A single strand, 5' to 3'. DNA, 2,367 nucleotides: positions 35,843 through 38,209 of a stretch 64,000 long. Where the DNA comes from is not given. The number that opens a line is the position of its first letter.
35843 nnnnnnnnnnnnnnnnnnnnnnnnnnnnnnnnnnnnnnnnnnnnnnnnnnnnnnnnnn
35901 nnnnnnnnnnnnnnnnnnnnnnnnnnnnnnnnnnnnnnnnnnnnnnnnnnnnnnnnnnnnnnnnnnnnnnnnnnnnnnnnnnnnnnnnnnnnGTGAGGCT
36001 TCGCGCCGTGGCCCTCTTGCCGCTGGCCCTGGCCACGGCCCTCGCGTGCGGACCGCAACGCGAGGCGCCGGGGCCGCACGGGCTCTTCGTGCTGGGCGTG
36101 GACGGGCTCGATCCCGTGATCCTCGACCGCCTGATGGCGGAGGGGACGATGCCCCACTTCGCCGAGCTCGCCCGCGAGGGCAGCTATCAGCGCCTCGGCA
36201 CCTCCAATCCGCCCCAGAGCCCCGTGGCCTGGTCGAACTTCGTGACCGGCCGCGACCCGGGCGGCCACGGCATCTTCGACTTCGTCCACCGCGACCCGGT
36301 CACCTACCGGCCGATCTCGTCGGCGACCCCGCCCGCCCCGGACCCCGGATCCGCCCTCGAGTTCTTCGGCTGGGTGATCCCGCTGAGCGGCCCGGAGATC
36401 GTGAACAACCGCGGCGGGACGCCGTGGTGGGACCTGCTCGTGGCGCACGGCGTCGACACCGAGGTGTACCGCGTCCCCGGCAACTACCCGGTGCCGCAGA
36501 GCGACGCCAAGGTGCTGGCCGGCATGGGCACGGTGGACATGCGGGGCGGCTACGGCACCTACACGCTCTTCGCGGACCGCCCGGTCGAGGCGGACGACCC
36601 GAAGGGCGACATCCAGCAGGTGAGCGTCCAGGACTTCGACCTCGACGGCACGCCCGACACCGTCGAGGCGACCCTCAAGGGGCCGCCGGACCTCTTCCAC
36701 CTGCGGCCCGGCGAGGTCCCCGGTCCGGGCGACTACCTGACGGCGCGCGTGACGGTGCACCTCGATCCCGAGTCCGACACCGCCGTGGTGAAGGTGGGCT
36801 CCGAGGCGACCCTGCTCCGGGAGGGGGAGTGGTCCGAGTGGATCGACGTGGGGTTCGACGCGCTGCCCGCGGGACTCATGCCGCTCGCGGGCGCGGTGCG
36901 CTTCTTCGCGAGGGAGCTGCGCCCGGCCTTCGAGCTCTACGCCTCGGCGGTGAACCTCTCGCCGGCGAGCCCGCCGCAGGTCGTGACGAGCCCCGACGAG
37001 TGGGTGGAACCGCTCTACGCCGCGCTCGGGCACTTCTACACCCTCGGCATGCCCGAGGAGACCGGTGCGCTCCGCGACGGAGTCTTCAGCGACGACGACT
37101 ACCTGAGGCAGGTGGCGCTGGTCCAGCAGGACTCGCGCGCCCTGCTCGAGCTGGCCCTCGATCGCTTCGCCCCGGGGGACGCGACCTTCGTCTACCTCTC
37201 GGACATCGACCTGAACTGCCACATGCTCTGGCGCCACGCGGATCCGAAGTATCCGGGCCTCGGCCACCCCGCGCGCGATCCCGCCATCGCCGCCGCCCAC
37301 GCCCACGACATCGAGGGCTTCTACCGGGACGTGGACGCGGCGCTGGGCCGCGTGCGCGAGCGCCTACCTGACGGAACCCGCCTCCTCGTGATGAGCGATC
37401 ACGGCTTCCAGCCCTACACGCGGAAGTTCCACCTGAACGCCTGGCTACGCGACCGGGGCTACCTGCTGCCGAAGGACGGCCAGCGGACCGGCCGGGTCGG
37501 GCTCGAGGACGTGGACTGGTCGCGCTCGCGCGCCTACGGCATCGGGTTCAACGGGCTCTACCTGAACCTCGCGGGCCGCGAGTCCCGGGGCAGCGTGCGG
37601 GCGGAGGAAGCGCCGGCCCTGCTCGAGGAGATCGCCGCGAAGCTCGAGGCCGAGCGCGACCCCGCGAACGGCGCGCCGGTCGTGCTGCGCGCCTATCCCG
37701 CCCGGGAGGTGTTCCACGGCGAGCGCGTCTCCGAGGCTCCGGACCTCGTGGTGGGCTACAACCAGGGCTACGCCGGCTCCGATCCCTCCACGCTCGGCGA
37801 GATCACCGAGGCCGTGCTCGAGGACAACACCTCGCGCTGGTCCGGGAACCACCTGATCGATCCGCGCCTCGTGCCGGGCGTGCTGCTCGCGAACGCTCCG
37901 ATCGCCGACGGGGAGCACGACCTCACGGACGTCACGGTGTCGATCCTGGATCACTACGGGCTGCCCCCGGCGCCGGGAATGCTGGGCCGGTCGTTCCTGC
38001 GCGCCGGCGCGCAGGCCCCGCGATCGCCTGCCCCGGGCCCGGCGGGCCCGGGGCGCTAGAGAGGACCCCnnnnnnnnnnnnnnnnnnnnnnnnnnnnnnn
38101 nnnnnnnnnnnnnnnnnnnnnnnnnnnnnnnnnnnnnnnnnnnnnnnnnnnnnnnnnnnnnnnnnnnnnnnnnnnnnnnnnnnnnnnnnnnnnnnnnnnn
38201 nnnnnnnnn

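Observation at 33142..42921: Candidate undescribed system: operon of two ENPP-like phosphodiesterases, an RHH protein, a membrane protein, a sulfotransferase, a GT1 glycosyltransferase and a cytoplasmic O-GlcNAcase homologue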

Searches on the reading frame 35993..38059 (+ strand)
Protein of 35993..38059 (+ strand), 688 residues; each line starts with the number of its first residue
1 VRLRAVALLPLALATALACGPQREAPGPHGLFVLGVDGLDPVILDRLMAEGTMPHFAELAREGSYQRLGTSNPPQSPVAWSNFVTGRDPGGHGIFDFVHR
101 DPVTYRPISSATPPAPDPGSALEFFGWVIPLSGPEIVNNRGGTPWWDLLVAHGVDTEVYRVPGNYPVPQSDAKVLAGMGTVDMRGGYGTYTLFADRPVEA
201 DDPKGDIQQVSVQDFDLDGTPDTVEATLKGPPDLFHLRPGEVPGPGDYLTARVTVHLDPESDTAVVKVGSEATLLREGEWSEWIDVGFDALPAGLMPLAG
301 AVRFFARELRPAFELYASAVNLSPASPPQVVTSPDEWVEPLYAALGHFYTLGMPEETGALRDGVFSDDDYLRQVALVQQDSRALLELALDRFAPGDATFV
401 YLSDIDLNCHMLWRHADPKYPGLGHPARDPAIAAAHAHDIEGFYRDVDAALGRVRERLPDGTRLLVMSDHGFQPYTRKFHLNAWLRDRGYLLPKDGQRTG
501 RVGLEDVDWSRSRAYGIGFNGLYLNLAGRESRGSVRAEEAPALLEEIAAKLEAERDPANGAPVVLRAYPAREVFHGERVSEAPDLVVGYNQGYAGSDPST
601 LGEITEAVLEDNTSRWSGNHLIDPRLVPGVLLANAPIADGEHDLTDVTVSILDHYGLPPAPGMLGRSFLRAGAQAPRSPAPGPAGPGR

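Call 4: search_protein_families(library=pfam, proteins=[window:35993-38059:+], max_evalue=0.01)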
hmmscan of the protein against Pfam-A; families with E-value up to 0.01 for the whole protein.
window:35993-38059:+ (688 aa): 1 family
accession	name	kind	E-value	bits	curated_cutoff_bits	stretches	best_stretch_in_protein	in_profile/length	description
PF01663.27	Phosphodiest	-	5.1e-35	122.1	23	2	32-170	2-118/342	Type I phosphodiesterase / nucleotide pyrophosphatase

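Call 5: search_protein_families(library=ncbifam, proteins=[window:35993-38059:+], max_evalue=0.01)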
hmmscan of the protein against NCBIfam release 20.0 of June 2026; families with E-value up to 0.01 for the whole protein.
window:35993-38059:+ (688 aa): 1 family
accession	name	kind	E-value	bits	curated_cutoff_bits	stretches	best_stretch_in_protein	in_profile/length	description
TIGR02335.1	hydr_PhnA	equivalog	0.0052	15.9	407.55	0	32-96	16-80/408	phosphonoacetate hydrolase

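Call 25: find_homologous_proteins(query=window:35993-38059:+)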
Query window:35993-38059:+ (688 aa): 3440 proteins with E <= 0.001 among 8000 candidates; the best 120 are listed.
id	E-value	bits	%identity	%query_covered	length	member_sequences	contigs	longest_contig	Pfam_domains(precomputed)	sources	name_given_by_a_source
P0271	0.0e+0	1584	100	100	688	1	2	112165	PF01663.28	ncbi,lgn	-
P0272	0.0e+0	1373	88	95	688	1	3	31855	PF01663.28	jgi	jgi:predicted AlkP superfamily phosphohydrolase/phosphomutase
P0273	0.0e+0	1369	89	95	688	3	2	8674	PF01663.28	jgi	jgi:predicted AlkP superfamily phosphohydrolase/phosphomutase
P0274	0.0e+0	1368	87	97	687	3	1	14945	PF01663.28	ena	-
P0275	0.0e+0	1364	86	97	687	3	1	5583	PF01663.28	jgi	-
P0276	0.0e+0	1351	87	97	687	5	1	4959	PF01663.28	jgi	jgi:predicted AlkP superfamily phosphohydrolase/phosphomutase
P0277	0.0e+0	1346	87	97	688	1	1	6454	PF01663.28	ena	-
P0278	0.0e+0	1328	84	100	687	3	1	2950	PF01663.28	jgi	-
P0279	0.0e+0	1324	86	95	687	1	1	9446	PF01663.28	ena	-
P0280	0.0e+0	1323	85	97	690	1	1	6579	PF01663.28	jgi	jgi:predicted AlkP superfamily phosphohydrolase/phosphomutase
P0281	0.0e+0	1322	83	100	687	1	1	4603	PF01663.28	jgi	jgi:predicted AlkP superfamily phosphohydrolase/phosphomutase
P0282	0.0e+0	1322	83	100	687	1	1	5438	PF01663.28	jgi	jgi:predicted AlkP superfamily phosphohydrolase/phosphomutase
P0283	0.0e+0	1321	84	97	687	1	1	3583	PF01663.28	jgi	jgi:predicted AlkP superfamily phosphohydrolase/phosphomutase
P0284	0.0e+0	1320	86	94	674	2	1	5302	PF01663.28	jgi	jgi:predicted AlkP superfamily phosphohydrolase/phosphomutase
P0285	0.0e+0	1320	82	100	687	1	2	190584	PF01663.28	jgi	jgi:predicted AlkP superfamily phosphohydrolase/phosphomutase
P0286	0.0e+0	1318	84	97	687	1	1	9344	PF01663.28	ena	-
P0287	0.0e+0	1317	84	99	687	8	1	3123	PF01663.28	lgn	-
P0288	0.0e+0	1310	83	97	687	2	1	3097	PF01663.28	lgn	-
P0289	0.0e+0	1307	86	95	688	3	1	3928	PF01663.28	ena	-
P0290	0.0e+0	1306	84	97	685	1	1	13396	PF01663.28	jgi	jgi:predicted AlkP superfamily phosphohydrolase/phosphomutase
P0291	0.0e+0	1306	84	97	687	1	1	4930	PF01663.28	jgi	jgi:predicted AlkP superfamily phosphohydrolase/phosphomutase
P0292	0.0e+0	1305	83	97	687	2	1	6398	PF01663.28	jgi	jgi:predicted AlkP superfamily phosphohydrolase/phosphomutase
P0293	0.0e+0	1303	83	99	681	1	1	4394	PF01663.28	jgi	jgi:predicted AlkP superfamily phosphohydrolase/phosphomutase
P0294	0.0e+0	1302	81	98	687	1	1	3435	PF01663.28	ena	-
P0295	0.0e+0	1298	85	95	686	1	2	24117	PF01663.28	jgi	jgi:predicted AlkP superfamily phosphohydrolase/phosphomutase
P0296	0.0e+0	1295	85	95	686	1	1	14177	PF01663.28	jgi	jgi:predicted AlkP superfamily phosphohydrolase/phosphomutase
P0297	0.0e+0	1292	84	97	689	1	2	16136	PF01663.28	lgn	-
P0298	0.0e+0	1291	81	100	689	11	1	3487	PF01663.28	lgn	-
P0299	0.0e+0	1290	81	100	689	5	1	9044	PF01663.28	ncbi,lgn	-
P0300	0.0e+0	1288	83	97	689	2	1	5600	PF01663.28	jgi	jgi:predicted AlkP superfamily phosphohydrolase/phosphomutase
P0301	0.0e+0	1287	83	97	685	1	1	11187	PF01663.28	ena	-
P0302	0.0e+0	1286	82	98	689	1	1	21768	PF01663.28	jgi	jgi:predicted AlkP superfamily phosphohydrolase/phosphomutase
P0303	0.0e+0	1284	81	97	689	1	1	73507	PF01663.28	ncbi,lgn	-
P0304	0.0e+0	1284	81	97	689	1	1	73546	PF01663.28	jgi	-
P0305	0.0e+0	1284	81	100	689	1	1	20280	PF01663.28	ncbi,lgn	-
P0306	0.0e+0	1280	84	94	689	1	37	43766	PF01663.28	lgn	-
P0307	0.0e+0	1279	82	97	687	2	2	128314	PF01663.28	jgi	-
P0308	0.0e+0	1278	81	100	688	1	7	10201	PF01663.28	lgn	-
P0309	0.0e+0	1277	81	99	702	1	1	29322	PF01663.28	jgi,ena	-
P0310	0.0e+0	1277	83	96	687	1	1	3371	PF01663.28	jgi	jgi:predicted AlkP superfamily phosphohydrolase/phosphomutase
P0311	0.0e+0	1277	84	93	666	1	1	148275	PF01663.28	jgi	jgi:predicted AlkP superfamily phosphohydrolase/phosphomutase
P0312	0.0e+0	1276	83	95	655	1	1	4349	PF01663.28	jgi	jgi:predicted AlkP superfamily phosphohydrolase/phosphomutase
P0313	0.0e+0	1274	82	97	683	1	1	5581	PF01663.28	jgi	jgi:predicted AlkP superfamily phosphohydrolase/phosphomutase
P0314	0.0e+0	1274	81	100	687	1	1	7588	PF01663.28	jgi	jgi:predicted AlkP superfamily phosphohydrolase/phosphomutase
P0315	0.0e+0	1273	83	95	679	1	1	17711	PF01663.28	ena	-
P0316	0.0e+0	1273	83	95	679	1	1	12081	PF01663.28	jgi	-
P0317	0.0e+0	1271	83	94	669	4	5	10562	PF01663.28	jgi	jgi:predicted AlkP superfamily phosphohydrolase/phosphomutase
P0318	0.0e+0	1271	83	95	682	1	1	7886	PF01663.28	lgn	-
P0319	0.0e+0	1270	82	97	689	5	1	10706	PF01663.28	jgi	-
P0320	0.0e+0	1268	81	96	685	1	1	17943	PF01663.28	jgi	jgi:predicted AlkP superfamily phosphohydrolase/phosphomutase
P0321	0.0e+0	1267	83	95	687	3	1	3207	PF01663.28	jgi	jgi:predicted AlkP superfamily phosphohydrolase/phosphomutase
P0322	0.0e+0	1267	80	98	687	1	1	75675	PF01663.28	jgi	jgi:predicted AlkP superfamily phosphohydrolase/phosphomutase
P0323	0.0e+0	1263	83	95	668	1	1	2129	PF01663.28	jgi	jgi:predicted AlkP superfamily phosphohydrolase/phosphomutase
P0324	0.0e+0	1260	82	97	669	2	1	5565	PF01663.28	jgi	jgi:predicted AlkP superfamily phosphohydrolase/phosphomutase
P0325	0.0e+0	1258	84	93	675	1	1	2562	PF01663.28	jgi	jgi:predicted AlkP superfamily phosphohydrolase/phosphomutase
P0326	0.0e+0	1257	80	99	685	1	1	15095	PF01663.28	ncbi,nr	ncbi:MAG TPA: alkaline phosphatase family protein [Myxococcota bacterium]|nr:alkaline phosphatase fa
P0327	0.0e+0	1257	82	95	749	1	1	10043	PF01663.28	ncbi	-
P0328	0.0e+0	1254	82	95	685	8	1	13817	PF01663.28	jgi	jgi:predicted AlkP superfamily phosphohydrolase/phosphomutase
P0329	0.0e+0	1251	80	97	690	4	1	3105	PF01663.28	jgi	jgi:predicted AlkP superfamily phosphohydrolase/phosphomutase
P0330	0.0e+0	1250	80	97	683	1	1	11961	PF01663.28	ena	-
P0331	0.0e+0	1249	79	98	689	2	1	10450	PF01663.28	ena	-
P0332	0.0e+0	1247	81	96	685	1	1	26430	PF01663.28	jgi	jgi:predicted AlkP superfamily phosphohydrolase/phosphomutase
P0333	0.0e+0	1246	82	94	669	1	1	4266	PF01663.28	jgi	jgi:predicted AlkP superfamily phosphohydrolase/phosphomutase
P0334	0.0e+0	1245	81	96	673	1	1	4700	PF01663.28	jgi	jgi:predicted AlkP superfamily phosphohydrolase/phosphomutase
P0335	0.0e+0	1243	81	96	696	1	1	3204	PF01663.28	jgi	jgi:predicted AlkP superfamily phosphohydrolase/phosphomutase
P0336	0.0e+0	1241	82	95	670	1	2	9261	PF01663.28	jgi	jgi:predicted AlkP superfamily phosphohydrolase/phosphomutase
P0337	0.0e+0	1236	78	98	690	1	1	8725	PF01663.28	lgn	-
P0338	0.0e+0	1236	80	96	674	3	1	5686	PF01663.28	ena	-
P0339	0.0e+0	1233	80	97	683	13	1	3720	PF01663.28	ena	-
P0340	0.0e+0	1229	80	95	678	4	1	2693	PF01663.28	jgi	jgi:predicted AlkP superfamily phosphohydrolase/phosphomutase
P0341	0.0e+0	1228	79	96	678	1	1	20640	PF01663.28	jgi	jgi:predicted AlkP superfamily phosphohydrolase/phosphomutase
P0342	0.0e+0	1221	78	97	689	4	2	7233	PF01663.28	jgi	jgi:predicted AlkP superfamily phosphohydrolase/phosphomutase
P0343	0.0e+0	1221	80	96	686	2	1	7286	PF01663.28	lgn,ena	-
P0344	0.0e+0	1218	79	97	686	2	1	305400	PF01663.28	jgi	jgi:predicted AlkP superfamily phosphohydrolase/phosphomutase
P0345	0.0e+0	1216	78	97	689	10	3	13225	PF01663.28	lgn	-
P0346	0.0e+0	1213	78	95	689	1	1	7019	PF01663.28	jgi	jgi:predicted AlkP superfamily phosphohydrolase/phosphomutase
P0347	0.0e+0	1209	79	96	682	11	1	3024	PF01663.28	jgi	jgi:predicted AlkP superfamily phosphohydrolase/phosphomutase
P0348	0.0e+0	1205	77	97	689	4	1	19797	PF01663.28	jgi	-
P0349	0.0e+0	1204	79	96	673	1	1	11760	PF01663.28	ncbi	-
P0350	0.0e+0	1204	77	97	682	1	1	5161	PF01663.28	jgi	jgi:predicted AlkP superfamily phosphohydrolase/phosphomutase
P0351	0.0e+0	1196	77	95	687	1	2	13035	PF01663.28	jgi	jgi:predicted AlkP superfamily phosphohydrolase/phosphomutase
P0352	0.0e+0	1194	79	95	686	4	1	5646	PF01663.28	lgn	-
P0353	0.0e+0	1192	78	98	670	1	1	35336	PF01663.28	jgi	jgi:predicted AlkP superfamily phosphohydrolase/phosphomutase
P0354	0.0e+0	1190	76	97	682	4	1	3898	PF01663.28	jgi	jgi:predicted AlkP superfamily phosphohydrolase/phosphomutase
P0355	0.0e+0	1172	75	97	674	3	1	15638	PF01663.28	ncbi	-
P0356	0.0e+0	1169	77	96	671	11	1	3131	PF01663.28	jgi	jgi:predicted AlkP superfamily phosphohydrolase/phosphomutase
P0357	0.0e+0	1162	76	98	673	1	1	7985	PF01663.28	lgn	-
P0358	0.0e+0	1155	75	98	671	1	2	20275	PF01663.28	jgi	jgi:predicted AlkP superfamily phosphohydrolase/phosphomutase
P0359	0.0e+0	1147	76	95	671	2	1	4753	PF01663.28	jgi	jgi:predicted AlkP superfamily phosphohydrolase/phosphomutase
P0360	0.0e+0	1145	76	95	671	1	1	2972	PF01663.28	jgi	jgi:predicted AlkP superfamily phosphohydrolase/phosphomutase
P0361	0.0e+0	1144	76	96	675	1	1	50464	PF01663.28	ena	-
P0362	0.0e+0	1131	73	97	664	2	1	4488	PF01663.28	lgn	-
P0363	0.0e+0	1093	84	81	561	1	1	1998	PF01663.28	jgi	jgi:predicted AlkP superfamily phosphohydrolase/phosphomutase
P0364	0.0e+0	1025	64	95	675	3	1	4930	PF01663.28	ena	-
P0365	0.0e+0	1022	67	96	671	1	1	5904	PF01663.28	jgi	-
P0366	0.0e+0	1020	86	73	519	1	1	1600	PF01663.28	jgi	jgi:hypothetical protein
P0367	0.0e+0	1015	67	93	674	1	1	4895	PF01663.28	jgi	-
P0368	0.0e+0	1012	66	93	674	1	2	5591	PF01663.28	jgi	-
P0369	1.4e-298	1011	67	91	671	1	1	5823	PF01663.28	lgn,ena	-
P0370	6.0e-298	1008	64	97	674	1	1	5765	PF01663.28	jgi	-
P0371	8.6e-298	1008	65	93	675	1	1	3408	PF01663.28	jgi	jgi:predicted AlkP superfamily phosphohydrolase/phosphomutase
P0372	9.0e-298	1008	65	96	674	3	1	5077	PF01663.28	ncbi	-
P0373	1.1e-297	1008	67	92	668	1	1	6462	PF01663.28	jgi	jgi:predicted AlkP superfamily phosphohydrolase/phosphomutase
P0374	1.2e-297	1007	64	97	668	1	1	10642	PF01663.28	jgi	-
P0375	1.9e-297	1007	67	94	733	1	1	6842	PF01663.28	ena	-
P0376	3.3e-297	1006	64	96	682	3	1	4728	PF01663.28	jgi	jgi:predicted AlkP superfamily phosphohydrolase/phosphomutase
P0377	3.3e-297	1006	65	96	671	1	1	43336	PF01663.28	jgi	jgi:predicted AlkP superfamily phosphohydrolase/phosphomutase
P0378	4.7e-297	1006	65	93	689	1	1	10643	PF01663.28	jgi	-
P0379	5.0e-297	1005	66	93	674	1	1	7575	PF01663.28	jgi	jgi:predicted AlkP superfamily phosphohydrolase/phosphomutase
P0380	5.1e-297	1005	66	93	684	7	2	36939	PF01663.28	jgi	-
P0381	8.5e-297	1005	65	96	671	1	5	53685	PF01663.28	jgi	jgi:predicted AlkP superfamily phosphohydrolase/phosphomutase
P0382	9.0e-297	1005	65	96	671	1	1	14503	PF01663.28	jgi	jgi:predicted AlkP superfamily phosphohydrolase/phosphomutase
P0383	1.1e-296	1004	63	97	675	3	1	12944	PF01663.28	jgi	-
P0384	2.1e-296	1003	64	97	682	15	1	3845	PF01663.28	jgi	-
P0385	2.2e-296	1003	65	96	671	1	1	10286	PF01663.28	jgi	-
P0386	4.3e-296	1002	65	96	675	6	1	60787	PF01663.28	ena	-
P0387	8.9e-296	1001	65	93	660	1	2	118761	PF01663.28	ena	-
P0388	1.0e-295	1001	66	96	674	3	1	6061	PF01663.28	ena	-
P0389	1.2e-295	1001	65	96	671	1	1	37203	PF01663.28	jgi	jgi:predicted AlkP superfamily phosphohydrolase/phosphomutase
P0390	1.2e-295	1001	65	96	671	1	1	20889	PF01663.28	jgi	jgi:predicted AlkP superfamily phosphohydrolase/phosphomutase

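Call 26: find_encoding_contigs(protein=P0271, flank=10000, max_places=3)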
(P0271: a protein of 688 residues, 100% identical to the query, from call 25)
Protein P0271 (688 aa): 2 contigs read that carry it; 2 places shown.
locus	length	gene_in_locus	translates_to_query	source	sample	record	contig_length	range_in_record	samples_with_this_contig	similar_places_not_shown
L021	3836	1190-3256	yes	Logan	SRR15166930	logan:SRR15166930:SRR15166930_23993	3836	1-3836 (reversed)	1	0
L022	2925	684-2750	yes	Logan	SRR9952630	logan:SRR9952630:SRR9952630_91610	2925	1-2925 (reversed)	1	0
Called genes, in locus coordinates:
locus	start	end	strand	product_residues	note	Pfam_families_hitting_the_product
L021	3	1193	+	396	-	?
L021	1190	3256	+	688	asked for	PF01663:Phosphodiest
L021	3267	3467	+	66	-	-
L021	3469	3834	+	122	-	?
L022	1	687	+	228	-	?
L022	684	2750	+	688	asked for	PF01663:Phosphodiest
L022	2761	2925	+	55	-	?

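Call 41: predict_structure(alignment_id=A2)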
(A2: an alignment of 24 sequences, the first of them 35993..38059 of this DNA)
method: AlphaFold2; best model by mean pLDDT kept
length: 688 residues; sequences in the alignment: 24
mean_pLDDT: 66.7   pTM: 0.64
mean pLDDT of the five models: 66.7, 63.4, 61.9, 58.5, 53.9
residues with pLDDT >= 90: 77; 70-90: 265; 50-70: 164; < 50: 182
segments of 3 or more residues with pLDDT < 50: 19-26, 73-102, 108-113, 137-141, 162-164, 177-188, 201-204, 324-330, 350-357, 405-429, 435-438, 473-477, 498-503, 592-627, 671-688
pLDDT, mean of each block of 10 residues (from residue 1): 56 52 51 83 80 95 84 46 44 39 50 58 79 56 72 85 54 61 40 75 61 75 83 74 73 88 88 86 80 72 81 79 50 65 65 47 59 69 86 90 55 36 45 51 83 93 85 49 82 65 60 72 73 81 92 80 74 55 66 36 43 39 51 89 81 85 76 34 35
secondary structure, 60 per line:
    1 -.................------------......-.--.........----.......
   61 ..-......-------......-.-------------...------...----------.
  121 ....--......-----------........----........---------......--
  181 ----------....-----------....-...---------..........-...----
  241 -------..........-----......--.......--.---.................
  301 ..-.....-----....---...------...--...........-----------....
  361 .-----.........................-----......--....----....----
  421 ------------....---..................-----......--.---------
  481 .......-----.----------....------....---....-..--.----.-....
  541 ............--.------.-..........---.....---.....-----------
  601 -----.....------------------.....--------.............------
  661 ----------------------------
elements in order (helices of 4 or more, strands of 3 or more residues): H2-18 E31-36 H41-49 H54-62 E64-69 H77-82 E98-100 E107-109 E120-124 E127-132 H145-151 E156-163 E173-178 E191-194 E206-209 E211-213 E223-232 E248-257 E263-268 E271-277 E284-291 E295-302 E304-308 E314-317 E321-323 E330-332 H335-345 H357-361 H367-391 E397-402 H405-408 H413-416 H433-436 H440-457 E463-468 H481-487 E514-517 E521-524 H537-552 E564-569 H570-573 H577-581 E585-589 H606-610 E629-633 H644-654

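Call 47: fold_search(model_id=the predicted structure, library=pdb)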
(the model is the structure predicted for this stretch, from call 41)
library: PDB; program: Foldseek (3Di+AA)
matches with E <= 10: 373; with E <= 0.001: 54
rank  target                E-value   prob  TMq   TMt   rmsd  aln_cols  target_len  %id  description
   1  6wet_BaB              7.9e-07  1.00  0.31  0.28  13.7       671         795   13  Crystal structures of human E-NPP 1: apo (released 2020-09-09)
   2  4b56_B                8.8e-07  1.00  0.31  0.29  14.2       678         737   13  Structure of ectonucleotide pyrophosphatase-phosphodiesterase-1 (NPP1) (released 2012-09-19)
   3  6wev_AbA              1.1e-06  1.00  0.32  0.28  12.5       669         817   13  Crystal structures of human E-NPP 1: bound to N-{[1-(6,7-dimethoxy-5,8-dihydroquinazolin-4-yl)piperidin-4-yl]methyl} (released 2020-09-09)
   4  7cba_B                1.2e-06  1.00  0.30  0.27  13.5       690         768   11  Crystal structure of snake venom phosphodiesterase (PDE) from Taiwan cobra (Naja atra atra) in complex with isorhamnet (released 2021-07-21)
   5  6wev_BbB              1.2e-06  1.00  0.33  0.29  11.3       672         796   13  Crystal structures of human E-NPP 1: bound to N-{[1-(6,7-dimethoxy-5,8-dihydroquinazolin-4-yl)piperidin-4-yl]methyl} (released 2020-09-09)
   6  6wew_BaB              1.5e-06  1.00  0.33  0.29  11.2       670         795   13  Crystal structures of human E-NPP 1: bound to N-{4-[(7-methoxyquinolin-4-yl)oxy]phenyl}sulfuric diamide (released 2020-09-09)
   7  7n1s_B                1.7e-06  1.00  0.29  0.48  13.3       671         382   14  Crystal Structure Analysis of Xac Nucleotide Pyrophosphatase/Phosphodiesterase (released 2022-06-01)
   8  4b56_A                2.2e-06  1.00  0.32  0.28  13.7       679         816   13  Structure of ectonucleotide pyrophosphatase-phosphodiesterase-1 (NPP1) (released 2012-09-19)
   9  7mw8_B                2.7e-06  1.00  0.31  0.50  13.0       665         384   14  Crystal Structure Analysis of Xac Nucleotide Pyrophosphatase/Phosphodiesterase (released 2022-05-18)
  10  7mw8_D                2.7e-06  1.00  0.30  0.50  12.9       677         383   14  Crystal Structure Analysis of Xac Nucleotide Pyrophosphatase/Phosphodiesterase (released 2022-05-18)
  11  6weu_AbA              2.9e-06  1.00  0.31  0.27  13.6       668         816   13  Crystal structures of human E-NPP 1: bound to adenosine-5'-thio-monophosphate (released 2020-09-09)
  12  6weu_BbB              2.9e-06  1.00  0.31  0.27  12.5       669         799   13  Crystal structures of human E-NPP 1: bound to adenosine-5'-thio-monophosphate (released 2020-09-09)
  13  6wet_AaA              3.0e-06  1.00  0.32  0.28  13.7       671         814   13  Crystal structures of human E-NPP 1: apo (released 2020-09-09)
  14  7mw8_C                5.3e-06  1.00  0.30  0.49  13.2       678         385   14  Crystal Structure Analysis of Xac Nucleotide Pyrophosphatase/Phosphodiesterase (released 2022-05-18)
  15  6xkd_B                6.3e-06  1.00  0.31  0.31  14.1       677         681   13  Structure of ligand-bound mouse cGAMP hydrolase ENPP1 (released 2021-06-02)
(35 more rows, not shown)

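Call 68: search_protein_families(library=padloc, proteins=[window:35993-38059:+], max_evalue=0.01)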
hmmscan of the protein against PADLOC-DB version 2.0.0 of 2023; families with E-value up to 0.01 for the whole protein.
window:35993-38059:+ (688 aa): 0 families
